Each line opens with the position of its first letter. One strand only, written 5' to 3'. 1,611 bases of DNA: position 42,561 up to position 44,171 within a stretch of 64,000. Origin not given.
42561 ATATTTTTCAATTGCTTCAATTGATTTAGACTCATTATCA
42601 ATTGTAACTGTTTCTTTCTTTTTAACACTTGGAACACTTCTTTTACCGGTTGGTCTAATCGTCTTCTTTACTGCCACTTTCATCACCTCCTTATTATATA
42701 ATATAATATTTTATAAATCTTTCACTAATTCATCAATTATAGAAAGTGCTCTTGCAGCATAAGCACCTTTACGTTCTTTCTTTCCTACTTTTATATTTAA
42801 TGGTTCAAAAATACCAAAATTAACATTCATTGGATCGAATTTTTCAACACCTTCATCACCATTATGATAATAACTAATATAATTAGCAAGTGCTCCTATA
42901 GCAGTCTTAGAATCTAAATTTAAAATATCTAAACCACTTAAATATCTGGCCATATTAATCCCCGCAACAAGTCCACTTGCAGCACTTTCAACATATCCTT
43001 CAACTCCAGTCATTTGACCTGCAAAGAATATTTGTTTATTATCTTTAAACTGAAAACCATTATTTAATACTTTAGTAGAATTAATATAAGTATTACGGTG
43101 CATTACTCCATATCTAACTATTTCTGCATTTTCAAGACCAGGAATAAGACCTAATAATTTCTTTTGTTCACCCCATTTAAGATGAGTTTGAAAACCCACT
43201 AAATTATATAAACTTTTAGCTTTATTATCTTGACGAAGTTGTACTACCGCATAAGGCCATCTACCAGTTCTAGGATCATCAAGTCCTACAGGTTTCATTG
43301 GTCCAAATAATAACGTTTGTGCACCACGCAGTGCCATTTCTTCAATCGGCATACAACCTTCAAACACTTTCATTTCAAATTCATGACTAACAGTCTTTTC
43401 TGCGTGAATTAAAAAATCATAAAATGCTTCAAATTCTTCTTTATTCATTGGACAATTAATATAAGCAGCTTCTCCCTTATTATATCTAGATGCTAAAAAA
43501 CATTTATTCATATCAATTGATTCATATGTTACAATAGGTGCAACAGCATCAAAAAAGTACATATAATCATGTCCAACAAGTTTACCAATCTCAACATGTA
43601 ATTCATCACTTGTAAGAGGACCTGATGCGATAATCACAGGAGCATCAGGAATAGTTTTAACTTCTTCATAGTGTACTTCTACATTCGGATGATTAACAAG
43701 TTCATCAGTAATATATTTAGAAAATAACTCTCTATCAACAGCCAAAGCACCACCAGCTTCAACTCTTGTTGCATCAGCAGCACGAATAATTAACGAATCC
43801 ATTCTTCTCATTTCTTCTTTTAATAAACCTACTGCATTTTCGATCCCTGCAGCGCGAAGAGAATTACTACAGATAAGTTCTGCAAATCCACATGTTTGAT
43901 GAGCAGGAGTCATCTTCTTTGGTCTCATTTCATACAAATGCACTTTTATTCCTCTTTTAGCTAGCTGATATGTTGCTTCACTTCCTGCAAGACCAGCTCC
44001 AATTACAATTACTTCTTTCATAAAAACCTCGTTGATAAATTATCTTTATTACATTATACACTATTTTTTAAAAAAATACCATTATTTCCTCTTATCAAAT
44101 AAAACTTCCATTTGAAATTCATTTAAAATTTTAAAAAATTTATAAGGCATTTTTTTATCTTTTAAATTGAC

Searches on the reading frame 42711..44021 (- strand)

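Call 92: search_protein_families(library=ncbifam, proteins=[window:42711-44021:-], max_evalue=1e-10)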
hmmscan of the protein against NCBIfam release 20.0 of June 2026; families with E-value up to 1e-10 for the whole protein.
window:42711-44021:- (436 aa): 3 families
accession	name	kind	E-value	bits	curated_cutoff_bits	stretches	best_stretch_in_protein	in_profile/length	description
NF003739.0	PRK05335.1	equivalog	4.3e-202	671.7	262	1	2-434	4-436/441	methylenetetrahydrofolate--tRNA-(uracil(54)-C(5))-methyltransferase (FADH(2)-oxidizing) TrmFO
TIGR00137.1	gid_trmFO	equivalog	1.8e-194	646.5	428.65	1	3-434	2-431/433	FADH(2)-oxidizing methylenetetrahydrofolate--tRNA-(uracil(54)-C(5))-methyltransferase TrmFO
TIGR00136.1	mnmG_gidA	equivalog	2.3e-21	75.8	524.85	1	272-371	301-399/616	tRNA uridine-5-carboxymethylaminomethyl(34) synthesis enzyme MnmG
